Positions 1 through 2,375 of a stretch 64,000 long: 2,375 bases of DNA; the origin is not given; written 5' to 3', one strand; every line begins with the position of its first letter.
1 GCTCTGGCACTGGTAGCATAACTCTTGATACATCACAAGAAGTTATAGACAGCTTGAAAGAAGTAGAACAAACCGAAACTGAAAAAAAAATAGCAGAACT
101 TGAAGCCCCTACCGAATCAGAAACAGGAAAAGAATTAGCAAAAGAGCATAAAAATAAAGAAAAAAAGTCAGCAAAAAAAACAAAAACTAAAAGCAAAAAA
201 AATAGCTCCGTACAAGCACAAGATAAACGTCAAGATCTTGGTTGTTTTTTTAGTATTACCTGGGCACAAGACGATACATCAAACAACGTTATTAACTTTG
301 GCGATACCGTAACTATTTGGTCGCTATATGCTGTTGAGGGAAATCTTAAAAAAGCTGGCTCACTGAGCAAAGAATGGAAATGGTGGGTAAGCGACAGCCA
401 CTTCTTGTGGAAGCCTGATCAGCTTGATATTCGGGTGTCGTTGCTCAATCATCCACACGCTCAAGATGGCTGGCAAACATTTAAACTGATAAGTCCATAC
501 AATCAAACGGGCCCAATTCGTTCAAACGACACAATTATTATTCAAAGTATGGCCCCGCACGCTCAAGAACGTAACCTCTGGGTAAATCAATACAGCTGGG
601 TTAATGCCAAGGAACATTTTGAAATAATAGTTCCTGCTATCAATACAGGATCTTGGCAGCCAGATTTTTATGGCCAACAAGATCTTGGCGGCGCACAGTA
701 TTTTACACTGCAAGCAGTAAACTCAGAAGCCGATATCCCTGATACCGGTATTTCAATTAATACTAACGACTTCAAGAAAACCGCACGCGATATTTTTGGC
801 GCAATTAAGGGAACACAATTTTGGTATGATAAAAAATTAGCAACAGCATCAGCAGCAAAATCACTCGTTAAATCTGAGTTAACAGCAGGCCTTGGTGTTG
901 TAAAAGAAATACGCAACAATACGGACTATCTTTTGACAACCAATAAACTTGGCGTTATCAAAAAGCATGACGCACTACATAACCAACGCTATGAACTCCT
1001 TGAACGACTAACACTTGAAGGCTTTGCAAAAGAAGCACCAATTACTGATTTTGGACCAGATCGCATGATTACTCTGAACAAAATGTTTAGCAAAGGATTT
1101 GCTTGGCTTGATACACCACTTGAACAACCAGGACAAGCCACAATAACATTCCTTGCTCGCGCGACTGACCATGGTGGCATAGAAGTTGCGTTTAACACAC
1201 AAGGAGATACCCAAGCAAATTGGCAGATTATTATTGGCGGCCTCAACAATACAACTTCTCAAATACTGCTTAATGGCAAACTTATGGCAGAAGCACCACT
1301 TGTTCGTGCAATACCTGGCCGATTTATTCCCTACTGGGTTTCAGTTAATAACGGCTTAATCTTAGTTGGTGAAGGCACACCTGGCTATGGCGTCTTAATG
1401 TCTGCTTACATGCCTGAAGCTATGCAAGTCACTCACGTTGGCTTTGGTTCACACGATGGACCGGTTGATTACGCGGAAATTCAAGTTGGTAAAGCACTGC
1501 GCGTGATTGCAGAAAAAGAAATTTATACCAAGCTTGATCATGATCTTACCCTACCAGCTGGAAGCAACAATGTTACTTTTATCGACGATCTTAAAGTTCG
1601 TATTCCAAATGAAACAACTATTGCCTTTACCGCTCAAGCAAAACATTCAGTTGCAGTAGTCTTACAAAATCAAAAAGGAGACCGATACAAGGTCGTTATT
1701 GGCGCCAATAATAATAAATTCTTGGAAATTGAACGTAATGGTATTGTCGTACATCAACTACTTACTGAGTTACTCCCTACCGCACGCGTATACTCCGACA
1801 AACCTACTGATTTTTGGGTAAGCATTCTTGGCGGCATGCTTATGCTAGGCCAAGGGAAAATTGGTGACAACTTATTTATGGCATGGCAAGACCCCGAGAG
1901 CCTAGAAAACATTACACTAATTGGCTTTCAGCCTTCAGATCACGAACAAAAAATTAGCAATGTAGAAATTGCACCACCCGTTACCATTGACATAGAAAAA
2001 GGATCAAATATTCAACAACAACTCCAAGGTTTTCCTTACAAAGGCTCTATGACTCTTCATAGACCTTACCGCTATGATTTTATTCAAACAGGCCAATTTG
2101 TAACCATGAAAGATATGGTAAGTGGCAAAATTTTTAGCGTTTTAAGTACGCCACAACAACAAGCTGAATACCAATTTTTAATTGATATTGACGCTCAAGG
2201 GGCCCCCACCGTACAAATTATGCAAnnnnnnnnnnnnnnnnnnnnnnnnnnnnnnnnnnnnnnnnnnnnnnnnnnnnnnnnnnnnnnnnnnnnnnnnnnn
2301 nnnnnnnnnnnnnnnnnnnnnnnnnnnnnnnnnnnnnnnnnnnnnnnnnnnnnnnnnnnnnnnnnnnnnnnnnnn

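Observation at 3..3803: Giant (more than 1250 aa, 5'-truncated) protein with three copies of a FAMeT-like beta-sandwich module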

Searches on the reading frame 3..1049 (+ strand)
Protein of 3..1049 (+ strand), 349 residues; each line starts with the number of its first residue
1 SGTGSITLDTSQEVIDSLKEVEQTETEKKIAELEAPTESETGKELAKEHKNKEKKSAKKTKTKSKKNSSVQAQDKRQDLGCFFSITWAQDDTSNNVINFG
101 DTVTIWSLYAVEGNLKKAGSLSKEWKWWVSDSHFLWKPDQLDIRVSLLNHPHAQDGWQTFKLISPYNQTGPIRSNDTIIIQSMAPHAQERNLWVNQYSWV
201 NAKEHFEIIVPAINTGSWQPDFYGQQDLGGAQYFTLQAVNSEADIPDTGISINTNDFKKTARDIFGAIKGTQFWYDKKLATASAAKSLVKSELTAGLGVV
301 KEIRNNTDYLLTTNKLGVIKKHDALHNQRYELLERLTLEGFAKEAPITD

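Call 6: search_protein_families(library=pfam, proteins=[window:3-1049:+], max_evalue=1)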
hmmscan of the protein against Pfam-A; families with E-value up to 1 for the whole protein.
window:3-1049:+ (349 aa): 2 families
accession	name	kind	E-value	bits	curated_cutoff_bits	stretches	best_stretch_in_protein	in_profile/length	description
PF05334.18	DUF719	-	0.11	13.1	22.4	1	14-100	24-107/182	Protein of unknown function (DUF719)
PF09798.14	LCD1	-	0.27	10.1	25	1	12-74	32-103/616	DNA damage checkpoint protein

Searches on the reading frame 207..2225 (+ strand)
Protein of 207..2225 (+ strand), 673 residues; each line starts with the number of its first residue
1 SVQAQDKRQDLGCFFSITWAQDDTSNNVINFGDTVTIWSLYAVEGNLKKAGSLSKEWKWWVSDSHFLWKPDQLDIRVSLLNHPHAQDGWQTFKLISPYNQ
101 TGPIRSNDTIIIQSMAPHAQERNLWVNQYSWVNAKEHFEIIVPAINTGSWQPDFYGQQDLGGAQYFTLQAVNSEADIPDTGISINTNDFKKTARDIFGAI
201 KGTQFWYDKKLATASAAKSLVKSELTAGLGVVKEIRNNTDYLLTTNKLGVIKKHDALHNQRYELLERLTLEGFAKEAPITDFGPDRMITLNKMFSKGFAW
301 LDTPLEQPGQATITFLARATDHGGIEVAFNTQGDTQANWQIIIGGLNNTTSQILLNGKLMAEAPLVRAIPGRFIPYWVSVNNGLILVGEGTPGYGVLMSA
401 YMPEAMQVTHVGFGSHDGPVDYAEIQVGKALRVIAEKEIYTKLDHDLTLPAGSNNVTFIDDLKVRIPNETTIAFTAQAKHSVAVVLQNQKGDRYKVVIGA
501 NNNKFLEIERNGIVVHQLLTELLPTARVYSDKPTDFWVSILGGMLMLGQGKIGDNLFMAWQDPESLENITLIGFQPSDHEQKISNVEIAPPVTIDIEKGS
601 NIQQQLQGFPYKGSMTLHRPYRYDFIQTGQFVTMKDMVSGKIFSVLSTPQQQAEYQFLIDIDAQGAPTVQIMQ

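Call 34: predict_structure(alignment_id=A3)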
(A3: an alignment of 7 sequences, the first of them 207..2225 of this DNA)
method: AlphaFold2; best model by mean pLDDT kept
length: 673 residues; sequences in the alignment: 7
mean_pLDDT: 61.7   pTM: 0.58
mean pLDDT of the five models: 61.7, 55.4, 51.8, 50.6, 41.2
residues with pLDDT >= 90: 57; 70-90: 282; 50-70: 93; < 50: 241
segments of 3 or more residues with pLDDT < 50: 1-227, 600-607, 628-630
pLDDT, mean of each block of 10 residues (from residue 1): 28 27 33 28 22 24 26 27 30 35 33 34 28 30 25 26 25 35 35 37 33 23 41 84 87 90 72 84 76 73 87 83 82 85 76 82 61 80 82 68 78 85 84 81 86 80 67 91 89 88 86 80 72 90 83 82 71 88 90 71 49 84 66 61 55 68 78 56
secondary structure, 60 per line:
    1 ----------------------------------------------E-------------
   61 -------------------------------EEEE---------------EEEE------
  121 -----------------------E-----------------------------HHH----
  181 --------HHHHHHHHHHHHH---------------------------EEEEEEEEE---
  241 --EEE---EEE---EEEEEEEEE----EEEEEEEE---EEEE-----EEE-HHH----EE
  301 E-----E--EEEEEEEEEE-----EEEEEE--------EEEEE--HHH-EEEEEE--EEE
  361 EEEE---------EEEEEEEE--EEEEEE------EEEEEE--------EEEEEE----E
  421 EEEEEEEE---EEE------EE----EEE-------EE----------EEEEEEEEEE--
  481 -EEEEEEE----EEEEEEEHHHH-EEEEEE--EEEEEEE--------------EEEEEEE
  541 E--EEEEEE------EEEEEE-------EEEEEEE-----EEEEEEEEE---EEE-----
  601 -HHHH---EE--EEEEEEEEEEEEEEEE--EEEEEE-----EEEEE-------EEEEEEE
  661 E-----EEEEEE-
elements in order: E92-95 E111-114 H189-201 E229-237 E243-245 E249-251 E255-263 E268-275 E279-282 E288-290 E299-301 E310-319 E325-330 E339-343 E350-355 E358-364 E374-381 E384-389 E396-401 E410-415 E420-428 E432-434 E447-449 E469-478 E482-488 E493-499 H500-503 E505-510 E513-519 E534-541 E544-549 E556-561 E569-575 E581-589 E593-595 H602-605 E613-628 E631-636 E642-646 E654-661 E667-672

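Call 40: fold_search(model_id=the predicted structure, library=pdb)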
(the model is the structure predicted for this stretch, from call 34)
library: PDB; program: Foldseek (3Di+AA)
matches with E <= 10: 1744; with E <= 0.001: 119
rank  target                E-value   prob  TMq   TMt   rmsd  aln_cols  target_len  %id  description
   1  3wv6_A                7.9e-08  1.00  0.16  0.34  18.0       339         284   12  Crystal Structure of a protease-resistant mutant form of human galectin-9 (released 2015-05-20)
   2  4han_A                7.9e-08  1.00  0.15  0.32  18.6       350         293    8  Crystal structure of Galectin 8 with NDP52 peptide (released 2013-03-20)
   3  8zqi_A                1.2e-07  1.00  0.16  0.35  15.3       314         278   12  Glucose bound Toxascaris leonina galectin (Tl-gal) W77F/W212F (released 2025-06-04)
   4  4hl0_A                1.6e-07  1.00  0.16  0.36  14.6       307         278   13  Crystal structure of full-length Toxascaris leonina galectin (released 2013-02-06)
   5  8yzq_E                1.9e-07  1.00  0.16  0.36  15.1       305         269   12  Toxascaris leonina galectin (Tl-gal) W77F/W212F oligomer (released 2025-04-09)
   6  8yzq_G                1.9e-07  1.00  0.15  0.35  15.0       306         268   13  Toxascaris leonina galectin (Tl-gal) W77F/W212F oligomer (released 2025-04-09)
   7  8yzq_A                2.1e-07  1.00  0.15  0.35  15.1       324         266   11  Toxascaris leonina galectin (Tl-gal) W77F/W212F oligomer (released 2025-04-09)
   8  5ik8_B                3.8e-07  1.00  0.14  0.24  27.1       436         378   12  Laminin A2LG45 I-form, G6/7 bound. (released 2016-08-10)
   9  3vkl_A                3.9e-07  1.00  0.16  0.33  17.9       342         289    9  Protease-resistant mutant form of human Galectin-8 in complex with two lactose molecules (released 2012-09-12)
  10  8yzq_C                4.9e-07  1.00  0.16  0.36  15.0       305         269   13  Toxascaris leonina galectin (Tl-gal) W77F/W212F oligomer (released 2025-04-09)
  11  5ik4                  4.9e-07  1.00  0.15  0.24  27.1       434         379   11  Laminin A2LG45 C-form, Apo. (released 2016-08-10)
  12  5ik7_A                5.7e-07  1.00  0.14  0.24  22.7       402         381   11  Laminin A2LG45 I-form, Apo. (released 2016-08-10)
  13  1dyk                  5.9e-07  1.00  0.15  0.24  27.0       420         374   11  Laminin alpha 2 chain LG4-5 domain pair (released 2001-02-04)
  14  5ik7_B                7.8e-07  1.00  0.15  0.24  28.0       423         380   11  Laminin A2LG45 I-form, Apo. (released 2016-08-10)
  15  2jd4_B                8.2e-07  1.00  0.15  0.25  27.4       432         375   12  Mouse laminin alpha1 chain, domains LG4-5 (released 2007-02-27)
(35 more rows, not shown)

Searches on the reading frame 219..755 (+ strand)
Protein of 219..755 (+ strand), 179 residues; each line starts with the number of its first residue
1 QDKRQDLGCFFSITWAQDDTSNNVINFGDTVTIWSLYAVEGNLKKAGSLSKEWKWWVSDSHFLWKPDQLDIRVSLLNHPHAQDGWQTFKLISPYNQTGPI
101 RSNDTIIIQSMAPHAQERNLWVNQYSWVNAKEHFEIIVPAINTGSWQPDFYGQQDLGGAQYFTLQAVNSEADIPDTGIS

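Call 49: search_solved_structures(query=A6, max_evalue=10, show_alignments=2)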
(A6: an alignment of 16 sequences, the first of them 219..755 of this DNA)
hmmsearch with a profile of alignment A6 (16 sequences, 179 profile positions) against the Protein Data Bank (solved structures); distinct sequences matched with E-value up to 10: 1.
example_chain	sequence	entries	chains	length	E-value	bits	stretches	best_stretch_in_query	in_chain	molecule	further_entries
7a18_O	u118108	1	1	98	0.77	12.9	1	88-162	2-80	50S ribosomal protein L21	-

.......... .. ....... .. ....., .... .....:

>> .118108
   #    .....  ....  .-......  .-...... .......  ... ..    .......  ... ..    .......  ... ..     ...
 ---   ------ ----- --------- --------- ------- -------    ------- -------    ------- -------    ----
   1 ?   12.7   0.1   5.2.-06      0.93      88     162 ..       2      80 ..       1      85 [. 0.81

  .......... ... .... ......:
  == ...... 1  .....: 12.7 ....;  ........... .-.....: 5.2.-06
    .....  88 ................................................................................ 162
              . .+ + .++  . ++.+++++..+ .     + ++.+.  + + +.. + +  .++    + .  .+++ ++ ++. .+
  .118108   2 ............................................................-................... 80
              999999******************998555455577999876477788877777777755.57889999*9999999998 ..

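Call 50: search_protein_families(library=pfam, alignment_id=A6, max_evalue=1)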
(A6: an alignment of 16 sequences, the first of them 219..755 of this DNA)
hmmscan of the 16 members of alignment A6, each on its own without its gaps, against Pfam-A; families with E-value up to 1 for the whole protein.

A. member 1, window:219-755:+ (179 aa): 1 family
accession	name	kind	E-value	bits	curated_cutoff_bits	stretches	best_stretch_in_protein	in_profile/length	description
PF16744.11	zf-RING_15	-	0.25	12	30.8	1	8-39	32-63/73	KIAA1045 RING finger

B. families by the number of members that match (of 16 scanned): 5 families
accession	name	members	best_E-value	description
PF23013.2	IML1_N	1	0.012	IML1 N-terminal double psi beta barrel domain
PF18914.6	DUF5666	1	0.14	Domain of unknown function (DUF5666)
PF24569.1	CFAP161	1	0.18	Cilia- and flagella-associated protein 161-like domain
PF03144.31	GTP_EFTU_D2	1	0.19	Elongation factor Tu domain 2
PF16744.11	zf-RING_15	1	0.25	KIAA1045 RING finger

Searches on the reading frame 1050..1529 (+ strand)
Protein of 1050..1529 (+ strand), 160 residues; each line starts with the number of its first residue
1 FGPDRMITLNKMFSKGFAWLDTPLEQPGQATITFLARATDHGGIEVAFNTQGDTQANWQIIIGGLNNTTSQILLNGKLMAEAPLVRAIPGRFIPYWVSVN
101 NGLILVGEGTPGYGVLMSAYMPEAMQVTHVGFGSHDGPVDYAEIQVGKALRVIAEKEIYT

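Call 6: search_protein_families(library=pfam, proteins=[window:1050-1529:+], max_evalue=1)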
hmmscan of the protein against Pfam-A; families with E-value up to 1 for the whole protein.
window:1050-1529:+ (160 aa): 1 family
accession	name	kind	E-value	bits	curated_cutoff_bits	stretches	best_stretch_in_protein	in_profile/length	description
PF12248.16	Methyltransf_FA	-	2.8e-11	43.8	24.2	1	17-141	5-134/140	Farnesoic acid 0-methyl transferase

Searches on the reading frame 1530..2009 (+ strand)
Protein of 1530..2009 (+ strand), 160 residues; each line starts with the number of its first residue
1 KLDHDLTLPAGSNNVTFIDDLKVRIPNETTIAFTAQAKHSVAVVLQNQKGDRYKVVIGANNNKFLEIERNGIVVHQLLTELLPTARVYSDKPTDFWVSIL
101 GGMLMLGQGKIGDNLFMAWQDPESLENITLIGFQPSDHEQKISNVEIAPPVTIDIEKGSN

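Call 6: search_protein_families(library=pfam, proteins=[window:1530-2009:+], max_evalue=1)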
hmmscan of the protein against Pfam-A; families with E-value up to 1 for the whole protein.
window:1530-2009:+ (160 aa): 1 family
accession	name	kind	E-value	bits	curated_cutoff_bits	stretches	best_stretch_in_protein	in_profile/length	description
PF12248.16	Methyltransf_FA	-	1.4e-13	51.2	24.2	1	15-136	5-126/140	Farnesoic acid 0-methyl transferase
